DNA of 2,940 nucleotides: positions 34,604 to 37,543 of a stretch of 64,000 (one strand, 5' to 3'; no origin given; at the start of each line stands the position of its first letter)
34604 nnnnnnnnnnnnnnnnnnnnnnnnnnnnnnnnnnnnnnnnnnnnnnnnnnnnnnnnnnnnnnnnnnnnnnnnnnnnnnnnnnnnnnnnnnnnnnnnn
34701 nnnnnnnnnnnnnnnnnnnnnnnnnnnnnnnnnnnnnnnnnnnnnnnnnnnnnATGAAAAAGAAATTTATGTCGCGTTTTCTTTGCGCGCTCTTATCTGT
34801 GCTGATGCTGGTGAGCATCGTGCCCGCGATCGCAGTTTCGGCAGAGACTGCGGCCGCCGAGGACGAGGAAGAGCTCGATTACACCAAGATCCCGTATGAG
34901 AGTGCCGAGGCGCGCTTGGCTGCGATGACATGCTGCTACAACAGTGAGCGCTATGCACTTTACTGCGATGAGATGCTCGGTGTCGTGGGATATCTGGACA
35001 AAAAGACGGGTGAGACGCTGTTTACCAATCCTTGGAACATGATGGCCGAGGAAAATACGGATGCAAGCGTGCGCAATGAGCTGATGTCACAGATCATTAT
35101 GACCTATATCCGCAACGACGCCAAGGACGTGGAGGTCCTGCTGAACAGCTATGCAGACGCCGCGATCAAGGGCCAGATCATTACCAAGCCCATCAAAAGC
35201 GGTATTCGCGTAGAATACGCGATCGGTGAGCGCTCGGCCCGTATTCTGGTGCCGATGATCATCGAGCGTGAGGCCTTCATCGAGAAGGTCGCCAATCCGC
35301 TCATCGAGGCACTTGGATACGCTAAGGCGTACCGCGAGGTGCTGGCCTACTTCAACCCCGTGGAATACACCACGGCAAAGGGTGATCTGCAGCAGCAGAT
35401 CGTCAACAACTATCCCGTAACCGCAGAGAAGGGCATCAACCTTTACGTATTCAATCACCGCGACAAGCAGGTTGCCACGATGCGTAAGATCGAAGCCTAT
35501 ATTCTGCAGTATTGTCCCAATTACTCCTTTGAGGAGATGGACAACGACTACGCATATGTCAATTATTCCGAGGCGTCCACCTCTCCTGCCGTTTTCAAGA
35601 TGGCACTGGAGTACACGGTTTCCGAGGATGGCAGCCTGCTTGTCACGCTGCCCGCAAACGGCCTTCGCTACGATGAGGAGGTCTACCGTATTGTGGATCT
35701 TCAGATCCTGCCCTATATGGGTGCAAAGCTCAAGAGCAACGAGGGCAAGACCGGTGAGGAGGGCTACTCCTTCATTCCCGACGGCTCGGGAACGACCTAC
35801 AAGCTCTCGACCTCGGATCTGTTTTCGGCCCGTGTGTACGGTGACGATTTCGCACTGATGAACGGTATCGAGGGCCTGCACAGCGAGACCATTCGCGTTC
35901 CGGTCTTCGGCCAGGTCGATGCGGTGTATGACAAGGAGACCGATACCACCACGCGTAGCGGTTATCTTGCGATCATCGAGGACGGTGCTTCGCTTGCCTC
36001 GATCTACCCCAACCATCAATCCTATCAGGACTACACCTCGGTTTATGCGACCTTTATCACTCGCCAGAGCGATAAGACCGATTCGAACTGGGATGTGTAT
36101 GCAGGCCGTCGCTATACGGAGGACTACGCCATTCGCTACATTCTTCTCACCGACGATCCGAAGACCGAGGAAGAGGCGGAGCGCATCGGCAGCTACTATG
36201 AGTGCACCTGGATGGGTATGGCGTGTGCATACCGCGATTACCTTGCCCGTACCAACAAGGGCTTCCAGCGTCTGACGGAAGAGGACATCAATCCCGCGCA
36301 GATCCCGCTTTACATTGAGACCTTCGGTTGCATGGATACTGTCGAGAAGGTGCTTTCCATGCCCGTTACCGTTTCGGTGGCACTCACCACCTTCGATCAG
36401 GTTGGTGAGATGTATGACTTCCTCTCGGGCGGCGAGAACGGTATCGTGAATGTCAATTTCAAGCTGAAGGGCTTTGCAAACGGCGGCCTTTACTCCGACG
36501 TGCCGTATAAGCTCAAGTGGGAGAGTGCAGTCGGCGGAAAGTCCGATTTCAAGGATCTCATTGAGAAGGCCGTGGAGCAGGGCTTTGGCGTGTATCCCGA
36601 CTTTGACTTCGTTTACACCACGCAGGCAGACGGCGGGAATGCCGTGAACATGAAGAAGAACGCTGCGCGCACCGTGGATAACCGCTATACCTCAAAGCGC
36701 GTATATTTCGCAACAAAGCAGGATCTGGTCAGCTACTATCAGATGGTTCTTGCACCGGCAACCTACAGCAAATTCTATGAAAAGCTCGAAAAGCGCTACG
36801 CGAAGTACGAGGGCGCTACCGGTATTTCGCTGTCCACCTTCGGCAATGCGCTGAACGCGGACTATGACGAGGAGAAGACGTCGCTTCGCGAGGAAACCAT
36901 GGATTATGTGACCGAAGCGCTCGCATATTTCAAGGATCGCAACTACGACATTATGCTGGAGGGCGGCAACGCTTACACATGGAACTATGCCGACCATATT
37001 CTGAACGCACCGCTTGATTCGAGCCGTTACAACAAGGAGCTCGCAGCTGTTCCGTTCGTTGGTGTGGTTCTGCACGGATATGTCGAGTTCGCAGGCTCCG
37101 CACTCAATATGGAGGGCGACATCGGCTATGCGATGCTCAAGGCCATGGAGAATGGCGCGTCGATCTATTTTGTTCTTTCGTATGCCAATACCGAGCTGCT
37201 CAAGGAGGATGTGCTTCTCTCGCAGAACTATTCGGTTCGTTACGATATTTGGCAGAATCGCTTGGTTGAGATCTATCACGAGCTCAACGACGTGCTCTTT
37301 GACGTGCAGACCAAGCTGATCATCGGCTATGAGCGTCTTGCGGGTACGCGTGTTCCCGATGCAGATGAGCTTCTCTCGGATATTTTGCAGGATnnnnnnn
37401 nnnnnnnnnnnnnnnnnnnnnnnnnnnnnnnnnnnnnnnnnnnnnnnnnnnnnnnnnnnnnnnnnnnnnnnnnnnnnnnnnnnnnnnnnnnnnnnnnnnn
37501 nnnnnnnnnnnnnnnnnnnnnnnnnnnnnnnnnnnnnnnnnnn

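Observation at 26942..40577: Atypical carbohydrate-uptake locus: one giant CBM-bearing SBP, two permease pairs and two large accessory proteins, with no ATPase or regulator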

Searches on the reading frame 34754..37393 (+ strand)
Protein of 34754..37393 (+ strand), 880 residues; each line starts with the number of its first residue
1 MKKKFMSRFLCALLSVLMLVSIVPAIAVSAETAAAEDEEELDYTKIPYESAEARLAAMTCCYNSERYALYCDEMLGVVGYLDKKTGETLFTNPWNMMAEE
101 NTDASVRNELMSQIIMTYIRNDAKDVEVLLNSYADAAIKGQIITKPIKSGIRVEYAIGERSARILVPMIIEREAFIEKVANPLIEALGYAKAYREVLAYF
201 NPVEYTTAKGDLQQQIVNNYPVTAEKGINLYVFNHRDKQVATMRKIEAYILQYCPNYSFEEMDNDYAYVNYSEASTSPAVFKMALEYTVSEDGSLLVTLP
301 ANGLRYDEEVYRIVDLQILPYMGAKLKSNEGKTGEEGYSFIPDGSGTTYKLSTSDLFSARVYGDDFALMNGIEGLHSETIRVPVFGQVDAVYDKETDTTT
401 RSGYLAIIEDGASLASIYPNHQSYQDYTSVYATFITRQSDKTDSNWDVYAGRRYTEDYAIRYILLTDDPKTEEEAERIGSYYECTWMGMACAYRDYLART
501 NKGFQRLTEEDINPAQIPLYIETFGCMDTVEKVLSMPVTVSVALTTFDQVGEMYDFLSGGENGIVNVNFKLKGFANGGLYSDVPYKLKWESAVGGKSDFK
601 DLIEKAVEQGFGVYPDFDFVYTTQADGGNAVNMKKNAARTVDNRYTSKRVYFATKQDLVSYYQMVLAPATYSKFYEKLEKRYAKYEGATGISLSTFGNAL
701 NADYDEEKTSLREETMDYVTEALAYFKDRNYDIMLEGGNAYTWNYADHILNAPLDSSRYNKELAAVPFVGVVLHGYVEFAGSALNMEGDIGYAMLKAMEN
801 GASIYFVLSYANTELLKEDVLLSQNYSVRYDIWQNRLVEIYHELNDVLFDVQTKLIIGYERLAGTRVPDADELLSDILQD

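Call 51: search_solved_structures(query=A4, max_evalue=10, show_alignments=3)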
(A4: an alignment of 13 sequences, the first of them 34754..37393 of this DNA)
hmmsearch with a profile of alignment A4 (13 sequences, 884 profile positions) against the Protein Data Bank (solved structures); distinct sequences matched with E-value up to 10: 0.

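Call 54: find_related_loci(query=A4, collection=genome_contigs, flank=10000)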
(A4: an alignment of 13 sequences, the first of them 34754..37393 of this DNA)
Query A4 (880 aa) in genome_contigs; peptide patterns used: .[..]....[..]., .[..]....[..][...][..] (x = any residue, [..] = any of these).
170 stretches matched a pattern; 108 encode a relative of the query (tblastn E <= 1e-3); the best 80 are kept; 79 distinct loci.
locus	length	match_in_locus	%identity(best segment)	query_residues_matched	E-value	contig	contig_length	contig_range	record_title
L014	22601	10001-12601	63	1-874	0e+0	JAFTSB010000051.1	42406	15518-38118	MAG: Clostridia bacterium isolate RGIG4098 Roe_deer_Cecum.Co__c1860783, whole genome shotgun sequence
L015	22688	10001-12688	59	4-880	0e+0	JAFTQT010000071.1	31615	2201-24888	MAG: Clostridia bacterium isolate RGIG4064 Roe_deer_Cecum.Co__c975159, whole genome shotgun sequence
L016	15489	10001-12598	60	1-879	0e+0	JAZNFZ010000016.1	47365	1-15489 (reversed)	MAG: Eubacteriales bacterium isolate T1900044709_TS20190175.MAGScoT_cleanbin_000012 SGB_1829_k141_408969, whole genome s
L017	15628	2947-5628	58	4-880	0e+0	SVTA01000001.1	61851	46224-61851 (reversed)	MAG: Oscillospiraceae bacterium isolate SIG683 NODE_11609_length_61851_cov_1.836093, whole genome shotgun sequence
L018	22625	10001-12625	60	1-877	0e+0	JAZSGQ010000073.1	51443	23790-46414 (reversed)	MAG: Eubacteriales bacterium isolate T1900044578_TS20190044.MAGScoT_cleanbin_000005 SGB_529_k141_3475881, whole genome s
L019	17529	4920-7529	59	1-878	0e+0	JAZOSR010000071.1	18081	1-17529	MAG: Eubacteriales bacterium isolate T1900045543_YK20190237.MAGScoT_cleanbin_000016 SGB_7831_k141_95953, whole genome sh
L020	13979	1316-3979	58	3-880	0e+0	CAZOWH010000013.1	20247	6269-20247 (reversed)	MAG TPA_asm: uncultured Lachnospiraceae bacterium isolate SRP315200_co1_859 genome assembly, contig: NODE_4805_length_20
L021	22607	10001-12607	58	1-878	0e+0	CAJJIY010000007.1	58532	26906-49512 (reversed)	MAG TPA_asm: uncultured Clostridiales bacterium isolate ERR321646-bin.55 genome assembly, contig: NODE_333_length_58532_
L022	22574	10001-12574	59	1-877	0e+0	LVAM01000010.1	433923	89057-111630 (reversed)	MAG: Clostridiales bacterium Firm_07 Firm_07_contig_293535, whole genome shotgun sequence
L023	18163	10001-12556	59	15-876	0e+0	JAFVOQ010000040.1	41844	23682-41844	MAG: Clostridia bacterium isolate RGIG5254 Sheep_Colon-1__c393547, whole genome shotgun sequence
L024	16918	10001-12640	60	2-880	0e+0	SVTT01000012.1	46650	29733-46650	MAG: Oscillospiraceae bacterium isolate SIG702 NODE_17578_length_46650_cov_3.927391, whole genome shotgun sequence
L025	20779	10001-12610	59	1-878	0e+0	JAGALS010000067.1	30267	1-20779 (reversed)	MAG: Clostridia bacterium isolate RGIG8557 Water_deer_Cecum-3__c500406, whole genome shotgun sequence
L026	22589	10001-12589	58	15-880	0e+0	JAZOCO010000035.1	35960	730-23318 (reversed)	MAG: Eubacteriales bacterium isolate T1900044756_TS20190222.MAGScoT_cleanbin_000010 SGB_2278_k141_1201265, whole genome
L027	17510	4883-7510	56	4-880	0e+0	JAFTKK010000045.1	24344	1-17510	MAG: Clostridia bacterium isolate RGIG3899 Roe_deer_Cecum-2__c300222, whole genome shotgun sequence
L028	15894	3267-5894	56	4-880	0e+0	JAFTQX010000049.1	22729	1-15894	MAG: Clostridia bacterium isolate RGIG4068 Roe_deer_Cecum.Co__c1624253, whole genome shotgun sequence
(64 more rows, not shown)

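Call 74: search_protein_representatives(protein=window:34754-37393:+)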
Query: 880 residues. Proteins with E-value up to 0.001 (for the whole library): 3811; up to 1e-10: 3037; up to 1e-30: 1272. The best 150 are listed.
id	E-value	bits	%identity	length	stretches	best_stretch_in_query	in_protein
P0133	0.0e+00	1173.0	64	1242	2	389-878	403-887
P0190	0.0e+00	1024.2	57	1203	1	3-878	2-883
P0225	5.7e-280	947.7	57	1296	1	1-877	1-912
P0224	7.9e-273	924.1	54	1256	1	1-878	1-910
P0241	1.9e-219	747.5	49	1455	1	3-878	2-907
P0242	1.1e-201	688.7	46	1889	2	396-878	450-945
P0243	1.5e-199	681.7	46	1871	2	396-877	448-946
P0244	1.5e-199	681.6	46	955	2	392-875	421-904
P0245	5.0e-199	679.9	46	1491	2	401-877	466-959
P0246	1.3e-198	678.6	46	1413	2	400-878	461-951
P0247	2.1e-197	674.6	45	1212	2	399-877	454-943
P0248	4.1e-197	673.6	45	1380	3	398-877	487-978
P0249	9.8e-197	672.4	47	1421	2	394-877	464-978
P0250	3.7e-196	670.5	44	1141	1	3-877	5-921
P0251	2.3e-194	664.6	45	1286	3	397-879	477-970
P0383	1.5e-133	463.4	36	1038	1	6-872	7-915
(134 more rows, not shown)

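Call 75: find_homologous_proteins(query=P0383)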
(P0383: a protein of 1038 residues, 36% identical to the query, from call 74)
Query P0383 (1038 aa): 1236 proteins with E <= 0.001 among 8000 candidates; the best 120 are listed.
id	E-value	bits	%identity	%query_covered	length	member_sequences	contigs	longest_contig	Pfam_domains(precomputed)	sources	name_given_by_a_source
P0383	0.0e+0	2328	100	100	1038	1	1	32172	PF18952.7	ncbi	-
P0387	0.0e+0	1566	68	100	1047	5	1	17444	PF18952.7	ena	-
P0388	0.0e+0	1563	68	100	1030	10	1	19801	PF18952.7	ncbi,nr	ncbi:MAG: hypothetical protein IJY94_05195 [Clostridia bacterium]|nr:hypothetical protein [Clostridi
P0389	0.0e+0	1540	68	99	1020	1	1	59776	PF18952.7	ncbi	-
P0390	0.0e+0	1532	68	99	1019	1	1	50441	PF18952.7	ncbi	-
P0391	0.0e+0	1525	68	98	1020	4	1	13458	PF18952.7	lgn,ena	-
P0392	0.0e+0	1525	68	99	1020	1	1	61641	PF18952.7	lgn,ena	-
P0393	0.0e+0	1521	67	99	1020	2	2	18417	PF18952.7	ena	-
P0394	0.0e+0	1509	66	98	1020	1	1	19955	PF18952.7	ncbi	-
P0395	0.0e+0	1496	66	98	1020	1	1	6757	PF18952.7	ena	-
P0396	0.0e+0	1483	66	99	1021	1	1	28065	PF18952.7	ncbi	-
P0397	0.0e+0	1479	64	99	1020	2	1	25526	PF18952.7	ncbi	-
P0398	0.0e+0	1464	66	99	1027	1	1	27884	PF18952.7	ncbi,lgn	-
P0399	0.0e+0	1450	65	99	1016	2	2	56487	PF18952.7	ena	-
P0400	0.0e+0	1445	65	99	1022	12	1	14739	PF18952.7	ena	-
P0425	3.9e-290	984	47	100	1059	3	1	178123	PF18952.7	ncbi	-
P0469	7.5e-225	767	41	97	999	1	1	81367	PF18952.7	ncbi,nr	ncbi:MAG: hypothetical protein HFE63_11275 [Clostridiales bacterium]|nr:hypothetical protein [Clostr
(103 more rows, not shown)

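Call 76: find_encoding_contigs(protein=P0383, flank=10000, max_places=1)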
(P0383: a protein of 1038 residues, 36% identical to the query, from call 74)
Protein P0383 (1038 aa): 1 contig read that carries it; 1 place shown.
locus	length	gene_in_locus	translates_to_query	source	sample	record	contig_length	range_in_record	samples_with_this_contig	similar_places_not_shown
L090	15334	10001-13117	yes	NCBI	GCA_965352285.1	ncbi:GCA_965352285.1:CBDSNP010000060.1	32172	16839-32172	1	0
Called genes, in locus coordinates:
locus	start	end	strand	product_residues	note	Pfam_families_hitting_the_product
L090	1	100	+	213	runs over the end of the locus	-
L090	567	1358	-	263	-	PF01177:Asp_Glu_race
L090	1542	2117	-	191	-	PF12917:YfbR-like, PF13023:HD_3, PF01966:HD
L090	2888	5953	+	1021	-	PF13416:SBP_bac_8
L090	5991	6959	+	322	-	PF00528:BPD_transp_1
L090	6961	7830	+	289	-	PF00528:BPD_transp_1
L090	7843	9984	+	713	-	PF06739:SBBP (faint), PF04893:Yip1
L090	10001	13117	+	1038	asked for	PF18952:DUF5696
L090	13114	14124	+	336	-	PF00528:BPD_transp_1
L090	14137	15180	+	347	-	PF00528:BPD_transp_1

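Call 77: find_encoding_contigs(protein=P0425, flank=10000, max_places=1)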
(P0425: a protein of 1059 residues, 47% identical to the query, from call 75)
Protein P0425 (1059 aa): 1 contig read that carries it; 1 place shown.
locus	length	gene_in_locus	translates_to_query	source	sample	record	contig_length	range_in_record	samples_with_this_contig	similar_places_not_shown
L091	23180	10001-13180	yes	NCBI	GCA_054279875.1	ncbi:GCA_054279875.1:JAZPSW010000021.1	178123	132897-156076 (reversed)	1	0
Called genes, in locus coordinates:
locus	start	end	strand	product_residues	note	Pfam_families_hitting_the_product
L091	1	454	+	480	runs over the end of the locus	PF00587:tRNA-synt_2b, PF03129:HGTP_anticodon, PF09180:ProRS-C_1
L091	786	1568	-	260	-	PF01177:Asp_Glu_race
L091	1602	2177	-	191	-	PF12917:YfbR-like, PF13023:HD_3, PF01966:HD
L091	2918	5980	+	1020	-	PF01547:SBP_bac_1, PF13416:SBP_bac_8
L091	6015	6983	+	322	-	PF00528:BPD_transp_1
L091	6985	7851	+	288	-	PF00528:BPD_transp_1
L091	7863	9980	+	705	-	PF01436:NHL (faint), PF13432:TPR_16 (weak), PF04893:Yip1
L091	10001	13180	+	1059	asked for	PF18952:DUF5696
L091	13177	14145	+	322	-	-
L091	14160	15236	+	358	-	PF00528:BPD_transp_1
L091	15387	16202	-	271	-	PF00596:Aldolase_II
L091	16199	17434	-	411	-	PF06134:RhaA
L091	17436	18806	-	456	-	PF00370:FGGY_N, PF02782:FGGY_C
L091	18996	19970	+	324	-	PF02311:AraC_binding (weak), PF07883:Cupin_2 (weak), PF12833:HTH_18, PF00165:HTH_AraC (weak)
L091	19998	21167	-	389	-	PF01676:Metalloenzyme, PF00884:Sulfatase (faint)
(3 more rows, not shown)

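Call 78: find_encoding_contigs(protein=P0469, flank=10000, max_places=1)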
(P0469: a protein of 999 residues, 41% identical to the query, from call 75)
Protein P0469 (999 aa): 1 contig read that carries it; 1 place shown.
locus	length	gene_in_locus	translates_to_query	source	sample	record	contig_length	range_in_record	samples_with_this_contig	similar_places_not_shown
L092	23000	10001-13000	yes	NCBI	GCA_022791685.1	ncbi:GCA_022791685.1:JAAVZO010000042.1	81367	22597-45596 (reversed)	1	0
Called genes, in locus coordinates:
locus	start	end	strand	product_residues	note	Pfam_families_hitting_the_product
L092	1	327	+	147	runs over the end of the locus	PF00075:RNase_H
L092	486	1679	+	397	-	PF00266:Aminotran_5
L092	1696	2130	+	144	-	PF01592:NifU_N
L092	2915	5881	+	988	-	PF16990:CBM_35 (faint), PF01547:SBP_bac_1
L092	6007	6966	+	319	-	PF00528:BPD_transp_1 (faint)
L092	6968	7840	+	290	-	PF00528:BPD_transp_1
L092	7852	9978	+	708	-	PF06739:SBBP (faint), PF01436:NHL (faint), PF04893:Yip1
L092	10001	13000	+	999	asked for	PF18952:DUF5696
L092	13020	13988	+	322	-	PF00528:BPD_transp_1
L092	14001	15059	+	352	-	PF00528:BPD_transp_1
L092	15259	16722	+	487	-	-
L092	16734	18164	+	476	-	PF00728:Glyco_hydro_20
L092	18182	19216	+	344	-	-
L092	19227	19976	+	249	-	PF13580:SIS_2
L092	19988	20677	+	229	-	-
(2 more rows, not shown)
